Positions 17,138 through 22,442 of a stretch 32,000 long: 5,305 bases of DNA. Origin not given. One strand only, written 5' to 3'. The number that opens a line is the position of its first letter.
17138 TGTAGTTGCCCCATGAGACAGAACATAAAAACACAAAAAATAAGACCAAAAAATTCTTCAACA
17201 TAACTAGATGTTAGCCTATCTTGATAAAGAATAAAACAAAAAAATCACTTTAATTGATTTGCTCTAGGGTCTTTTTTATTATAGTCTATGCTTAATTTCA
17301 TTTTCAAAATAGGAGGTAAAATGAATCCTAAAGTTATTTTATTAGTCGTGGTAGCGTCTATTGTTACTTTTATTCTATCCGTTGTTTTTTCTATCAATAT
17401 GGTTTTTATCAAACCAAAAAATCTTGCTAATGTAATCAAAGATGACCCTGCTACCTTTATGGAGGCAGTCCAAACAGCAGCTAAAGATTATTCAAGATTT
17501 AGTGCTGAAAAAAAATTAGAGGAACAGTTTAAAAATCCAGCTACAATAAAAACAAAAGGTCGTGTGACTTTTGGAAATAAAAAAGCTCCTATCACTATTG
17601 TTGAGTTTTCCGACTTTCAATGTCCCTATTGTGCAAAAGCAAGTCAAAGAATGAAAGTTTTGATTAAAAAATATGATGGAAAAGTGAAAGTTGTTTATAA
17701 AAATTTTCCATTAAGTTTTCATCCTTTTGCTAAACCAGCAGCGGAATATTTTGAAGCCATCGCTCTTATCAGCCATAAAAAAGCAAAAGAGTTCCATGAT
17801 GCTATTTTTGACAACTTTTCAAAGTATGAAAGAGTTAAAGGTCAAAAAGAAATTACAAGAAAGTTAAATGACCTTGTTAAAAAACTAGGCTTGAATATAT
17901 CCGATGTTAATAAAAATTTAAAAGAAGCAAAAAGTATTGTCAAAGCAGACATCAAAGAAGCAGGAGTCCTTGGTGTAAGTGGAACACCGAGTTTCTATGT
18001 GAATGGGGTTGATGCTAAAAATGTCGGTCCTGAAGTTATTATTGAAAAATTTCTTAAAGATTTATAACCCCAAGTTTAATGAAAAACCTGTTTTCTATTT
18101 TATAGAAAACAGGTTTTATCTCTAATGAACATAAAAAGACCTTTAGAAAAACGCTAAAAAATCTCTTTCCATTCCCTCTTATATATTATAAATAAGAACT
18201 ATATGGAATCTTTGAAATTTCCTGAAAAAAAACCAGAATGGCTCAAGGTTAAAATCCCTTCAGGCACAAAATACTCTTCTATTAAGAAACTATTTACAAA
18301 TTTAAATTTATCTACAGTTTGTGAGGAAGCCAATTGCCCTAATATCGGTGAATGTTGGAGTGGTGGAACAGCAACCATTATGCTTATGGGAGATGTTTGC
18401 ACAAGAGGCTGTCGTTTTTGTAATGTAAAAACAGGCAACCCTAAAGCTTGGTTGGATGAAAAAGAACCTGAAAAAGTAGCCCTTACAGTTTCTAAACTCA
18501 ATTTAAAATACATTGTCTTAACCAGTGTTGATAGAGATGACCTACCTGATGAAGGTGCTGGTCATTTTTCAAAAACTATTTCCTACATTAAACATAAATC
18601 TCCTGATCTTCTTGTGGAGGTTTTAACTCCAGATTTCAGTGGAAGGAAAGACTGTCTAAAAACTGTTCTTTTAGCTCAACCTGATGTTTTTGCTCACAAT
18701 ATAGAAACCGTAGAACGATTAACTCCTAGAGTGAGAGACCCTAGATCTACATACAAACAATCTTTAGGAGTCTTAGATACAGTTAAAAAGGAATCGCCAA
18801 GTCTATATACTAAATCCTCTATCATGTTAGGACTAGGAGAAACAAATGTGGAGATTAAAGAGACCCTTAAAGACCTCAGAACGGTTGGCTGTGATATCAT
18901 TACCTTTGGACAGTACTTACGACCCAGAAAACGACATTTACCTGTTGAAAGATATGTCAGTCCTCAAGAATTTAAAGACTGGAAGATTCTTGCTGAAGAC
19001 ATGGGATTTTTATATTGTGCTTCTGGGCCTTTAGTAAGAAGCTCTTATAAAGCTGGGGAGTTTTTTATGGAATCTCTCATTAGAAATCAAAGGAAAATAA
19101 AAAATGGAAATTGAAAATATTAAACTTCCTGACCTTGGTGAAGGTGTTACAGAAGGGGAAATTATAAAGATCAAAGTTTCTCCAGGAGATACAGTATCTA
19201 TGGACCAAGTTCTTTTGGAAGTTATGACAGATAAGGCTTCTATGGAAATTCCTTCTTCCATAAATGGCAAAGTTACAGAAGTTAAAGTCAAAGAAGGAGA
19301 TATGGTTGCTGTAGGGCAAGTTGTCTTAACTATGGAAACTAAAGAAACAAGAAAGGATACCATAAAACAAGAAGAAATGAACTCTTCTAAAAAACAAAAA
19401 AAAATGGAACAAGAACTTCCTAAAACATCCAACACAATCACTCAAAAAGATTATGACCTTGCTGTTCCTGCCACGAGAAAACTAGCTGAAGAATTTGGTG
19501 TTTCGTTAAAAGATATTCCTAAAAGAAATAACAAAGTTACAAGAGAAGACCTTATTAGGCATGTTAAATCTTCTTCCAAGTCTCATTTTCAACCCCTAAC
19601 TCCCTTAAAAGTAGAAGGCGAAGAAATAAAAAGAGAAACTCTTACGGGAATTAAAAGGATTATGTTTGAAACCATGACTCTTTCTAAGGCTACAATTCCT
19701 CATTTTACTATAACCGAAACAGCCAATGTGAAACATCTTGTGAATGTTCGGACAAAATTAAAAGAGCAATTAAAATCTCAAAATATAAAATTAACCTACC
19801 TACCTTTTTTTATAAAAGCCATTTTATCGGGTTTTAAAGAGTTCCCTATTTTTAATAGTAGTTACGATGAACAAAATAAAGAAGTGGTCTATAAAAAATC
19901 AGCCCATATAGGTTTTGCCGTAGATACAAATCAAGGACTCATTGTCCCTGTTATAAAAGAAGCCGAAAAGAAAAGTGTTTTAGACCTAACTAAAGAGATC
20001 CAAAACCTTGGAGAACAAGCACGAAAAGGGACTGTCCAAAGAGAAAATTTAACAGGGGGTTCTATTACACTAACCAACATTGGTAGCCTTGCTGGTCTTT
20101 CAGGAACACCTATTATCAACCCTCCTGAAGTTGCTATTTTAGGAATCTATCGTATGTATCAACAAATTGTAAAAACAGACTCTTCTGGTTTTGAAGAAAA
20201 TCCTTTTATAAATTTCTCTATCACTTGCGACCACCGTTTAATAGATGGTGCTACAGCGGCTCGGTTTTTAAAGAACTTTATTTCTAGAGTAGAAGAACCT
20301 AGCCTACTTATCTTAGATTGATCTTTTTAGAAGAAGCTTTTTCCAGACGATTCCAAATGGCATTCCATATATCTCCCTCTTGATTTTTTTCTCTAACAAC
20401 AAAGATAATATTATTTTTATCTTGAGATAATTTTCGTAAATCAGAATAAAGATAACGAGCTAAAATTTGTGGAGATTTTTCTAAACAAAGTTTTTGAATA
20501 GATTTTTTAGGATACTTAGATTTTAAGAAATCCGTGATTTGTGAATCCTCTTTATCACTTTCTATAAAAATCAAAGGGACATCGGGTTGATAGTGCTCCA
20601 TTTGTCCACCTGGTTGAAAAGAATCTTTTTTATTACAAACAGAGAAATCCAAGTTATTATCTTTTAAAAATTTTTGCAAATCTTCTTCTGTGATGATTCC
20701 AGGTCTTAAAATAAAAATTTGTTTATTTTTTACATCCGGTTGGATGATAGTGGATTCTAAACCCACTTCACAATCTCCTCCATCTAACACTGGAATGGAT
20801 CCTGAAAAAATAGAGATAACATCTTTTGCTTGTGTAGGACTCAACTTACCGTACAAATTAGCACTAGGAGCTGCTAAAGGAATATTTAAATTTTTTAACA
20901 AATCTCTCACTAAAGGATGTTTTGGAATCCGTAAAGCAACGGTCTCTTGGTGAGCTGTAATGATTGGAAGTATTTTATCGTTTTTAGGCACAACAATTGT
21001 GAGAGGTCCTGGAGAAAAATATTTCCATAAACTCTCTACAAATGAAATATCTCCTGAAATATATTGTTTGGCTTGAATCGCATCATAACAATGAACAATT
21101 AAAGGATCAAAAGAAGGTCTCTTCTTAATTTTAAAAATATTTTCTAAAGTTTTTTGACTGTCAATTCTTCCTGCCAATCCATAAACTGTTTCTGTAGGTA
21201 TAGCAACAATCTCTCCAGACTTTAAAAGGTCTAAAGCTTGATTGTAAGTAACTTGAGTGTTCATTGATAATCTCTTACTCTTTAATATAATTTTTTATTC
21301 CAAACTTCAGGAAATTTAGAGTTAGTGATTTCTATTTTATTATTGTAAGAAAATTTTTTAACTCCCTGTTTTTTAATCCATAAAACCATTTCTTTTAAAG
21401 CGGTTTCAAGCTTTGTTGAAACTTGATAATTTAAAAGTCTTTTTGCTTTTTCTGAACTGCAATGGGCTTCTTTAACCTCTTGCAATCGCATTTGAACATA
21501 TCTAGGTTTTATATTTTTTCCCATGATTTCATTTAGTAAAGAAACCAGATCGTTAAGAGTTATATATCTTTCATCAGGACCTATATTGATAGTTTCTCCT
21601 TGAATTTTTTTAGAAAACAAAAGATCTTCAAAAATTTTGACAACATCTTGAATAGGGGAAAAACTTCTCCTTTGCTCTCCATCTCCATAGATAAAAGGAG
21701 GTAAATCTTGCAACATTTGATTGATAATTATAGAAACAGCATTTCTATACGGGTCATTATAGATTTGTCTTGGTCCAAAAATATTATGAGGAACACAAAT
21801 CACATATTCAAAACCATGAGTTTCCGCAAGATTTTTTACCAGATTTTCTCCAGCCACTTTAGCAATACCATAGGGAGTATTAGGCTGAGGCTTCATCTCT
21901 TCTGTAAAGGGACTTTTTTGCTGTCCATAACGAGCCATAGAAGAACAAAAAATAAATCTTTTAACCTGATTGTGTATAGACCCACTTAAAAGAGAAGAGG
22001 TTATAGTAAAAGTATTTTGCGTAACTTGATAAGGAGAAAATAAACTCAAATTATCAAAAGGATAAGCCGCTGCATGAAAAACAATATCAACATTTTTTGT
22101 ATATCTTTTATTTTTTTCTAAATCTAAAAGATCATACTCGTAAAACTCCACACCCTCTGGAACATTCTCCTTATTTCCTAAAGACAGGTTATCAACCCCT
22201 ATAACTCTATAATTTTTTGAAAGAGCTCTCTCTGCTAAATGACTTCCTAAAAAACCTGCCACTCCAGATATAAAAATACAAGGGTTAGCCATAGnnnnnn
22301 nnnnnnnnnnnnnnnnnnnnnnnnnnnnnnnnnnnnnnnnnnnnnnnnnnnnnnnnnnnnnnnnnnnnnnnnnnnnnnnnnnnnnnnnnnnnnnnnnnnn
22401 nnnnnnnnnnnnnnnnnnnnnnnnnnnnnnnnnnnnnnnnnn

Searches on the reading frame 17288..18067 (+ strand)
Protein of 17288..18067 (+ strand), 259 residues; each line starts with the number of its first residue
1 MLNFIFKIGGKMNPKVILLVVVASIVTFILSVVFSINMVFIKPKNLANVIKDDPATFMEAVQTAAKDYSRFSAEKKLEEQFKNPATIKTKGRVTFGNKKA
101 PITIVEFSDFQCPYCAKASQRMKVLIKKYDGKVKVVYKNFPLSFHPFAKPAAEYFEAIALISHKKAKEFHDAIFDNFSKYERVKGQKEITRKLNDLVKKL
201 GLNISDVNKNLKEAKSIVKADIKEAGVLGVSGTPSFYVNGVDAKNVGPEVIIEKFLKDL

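Call 50: search_protein_families(library=pfam, proteins=[window:17288-18067:+], max_evalue=0.001)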
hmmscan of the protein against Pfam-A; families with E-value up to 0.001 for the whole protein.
window:17288-18067:+ (259 aa): 2 families
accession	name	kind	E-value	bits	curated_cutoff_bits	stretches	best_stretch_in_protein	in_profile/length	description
PF13462.12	Thioredoxin_4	-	6.3e-23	82.2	23.2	1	89-246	2-154/165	Thioredoxin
PF01323.26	DSBA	-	1.3e-16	61.4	25.6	1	103-241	1-175/191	DSBA-like thioredoxin domain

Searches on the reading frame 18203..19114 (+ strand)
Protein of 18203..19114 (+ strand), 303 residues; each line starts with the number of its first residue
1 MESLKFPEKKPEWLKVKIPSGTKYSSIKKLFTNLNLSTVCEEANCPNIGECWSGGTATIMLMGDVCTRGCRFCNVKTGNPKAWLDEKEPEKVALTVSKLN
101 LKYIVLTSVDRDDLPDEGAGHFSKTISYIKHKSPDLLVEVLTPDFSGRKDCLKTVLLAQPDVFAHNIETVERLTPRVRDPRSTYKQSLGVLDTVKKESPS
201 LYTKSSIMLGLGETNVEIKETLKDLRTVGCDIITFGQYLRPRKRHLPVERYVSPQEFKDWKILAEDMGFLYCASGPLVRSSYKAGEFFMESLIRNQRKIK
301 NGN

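Call 50: search_protein_families(library=pfam, proteins=[window:18203-19114:+], max_evalue=0.001)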
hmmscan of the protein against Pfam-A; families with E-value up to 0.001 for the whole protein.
window:18203-19114:+ (303 aa): 2 families
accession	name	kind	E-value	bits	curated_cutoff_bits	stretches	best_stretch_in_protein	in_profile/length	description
PF04055.27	Radical_SAM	-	1.9e-18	67.7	29.5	1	62-225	3-166/166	Radical SAM superfamily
PF16881.10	LIAS_N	-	1e-12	48.8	27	1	9-45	60-96/96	N-terminal domain of lipoyl synthase of Radical_SAM family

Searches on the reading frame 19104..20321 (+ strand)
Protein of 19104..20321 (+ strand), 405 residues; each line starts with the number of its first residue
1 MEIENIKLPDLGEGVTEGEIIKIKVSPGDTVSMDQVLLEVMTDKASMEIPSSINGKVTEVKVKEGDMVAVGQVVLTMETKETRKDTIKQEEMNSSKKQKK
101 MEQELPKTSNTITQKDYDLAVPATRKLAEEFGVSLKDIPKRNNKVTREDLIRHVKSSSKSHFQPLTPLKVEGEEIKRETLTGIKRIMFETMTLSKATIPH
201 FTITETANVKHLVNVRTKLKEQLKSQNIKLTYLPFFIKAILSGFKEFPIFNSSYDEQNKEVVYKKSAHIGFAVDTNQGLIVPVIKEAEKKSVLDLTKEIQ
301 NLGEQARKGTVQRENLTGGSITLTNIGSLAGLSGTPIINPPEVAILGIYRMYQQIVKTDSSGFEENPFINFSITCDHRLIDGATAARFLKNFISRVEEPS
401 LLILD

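Call 50: search_protein_families(library=pfam, proteins=[window:19104-20321:+], max_evalue=0.001)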
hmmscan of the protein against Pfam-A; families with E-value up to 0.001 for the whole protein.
window:19104-20321:+ (405 aa): 4 families
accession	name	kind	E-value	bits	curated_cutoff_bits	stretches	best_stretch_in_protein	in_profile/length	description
PF00198.28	2-oxoacid_dh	-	1.9e-80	270.1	23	1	174-403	3-231/232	2-oxoacid dehydrogenases acyltransferase (catalytic domain)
PF00364.28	Biotin_lipoyl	-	2.4e-21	75.8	22.1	1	5-76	2-72/73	Biotin-requiring enzyme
PF13533.13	Biotin_lipoyl_2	-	1.3e-08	34.9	29.8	1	50-77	4-31/32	Biotin-lipoyl like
PF02817.22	E3_binding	-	0.00091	19.8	23.7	0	119-149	2-34/36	e3 binding domain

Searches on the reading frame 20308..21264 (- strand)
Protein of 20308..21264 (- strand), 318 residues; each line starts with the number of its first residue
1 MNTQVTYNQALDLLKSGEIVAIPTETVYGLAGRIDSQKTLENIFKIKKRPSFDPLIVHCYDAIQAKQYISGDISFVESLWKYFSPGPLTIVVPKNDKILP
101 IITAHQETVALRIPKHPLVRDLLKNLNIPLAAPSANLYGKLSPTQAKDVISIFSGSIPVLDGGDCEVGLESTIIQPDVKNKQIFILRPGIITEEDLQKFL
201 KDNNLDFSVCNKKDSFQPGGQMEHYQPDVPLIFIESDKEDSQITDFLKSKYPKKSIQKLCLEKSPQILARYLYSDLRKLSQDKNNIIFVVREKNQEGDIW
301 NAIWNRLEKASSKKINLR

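Call 50: search_protein_families(library=pfam, proteins=[window:20308-21264:-], max_evalue=0.001)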
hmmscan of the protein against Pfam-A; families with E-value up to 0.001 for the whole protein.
window:20308-21264:- (318 aa): 2 families
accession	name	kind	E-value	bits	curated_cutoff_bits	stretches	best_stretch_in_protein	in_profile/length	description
PF01300.24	Sua5_yciO_yrdC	-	6.5e-49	166.3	25.1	1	13-189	2-178/178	Telomere recombination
PF03481.19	Sua5_C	-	2.6e-14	54.4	22.9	1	191-312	1-136/136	Threonylcarbamoyl-AMP synthase, C-terminal domain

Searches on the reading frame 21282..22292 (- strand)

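Call 50: search_protein_families(library=pfam, proteins=[window:21282-22292:-], max_evalue=0.001)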
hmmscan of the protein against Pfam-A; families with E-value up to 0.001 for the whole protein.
window:21282-22292:- (336 aa): 7 families
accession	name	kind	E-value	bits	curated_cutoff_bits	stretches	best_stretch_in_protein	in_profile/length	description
PF01370.27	Epimerase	-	9.4e-50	169.7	20.9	1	6-238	1-240/240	NAD dependent epimerase/dehydratase family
PF16363.11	GDP_Man_Dehyd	-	2.9e-38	132.6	27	1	7-302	1-332/332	GDP-mannose 4,6 dehydratase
PF13460.12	NAD_binding_10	-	3.9e-10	40.3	27.2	1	10-168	1-143/184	NAD(P)H-binding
PF01073.25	3Beta_HSD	-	6.1e-09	35.7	22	1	8-176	2-186/280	3-beta hydroxysteroid dehydrogenase/isomerase family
PF07993.18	NAD_binding_4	-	3.5e-08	33.3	20.1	1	57-181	78-218/258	Male sterility protein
PF04321.23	RmlD_sub_bind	-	4.6e-08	32.9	27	1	6-159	3-143/287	RmlD substrate binding domain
PF02719.21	Polysacc_synt_2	-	0.00028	20.6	20.2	0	7-118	2-128/293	Polysaccharide biosynthesis protein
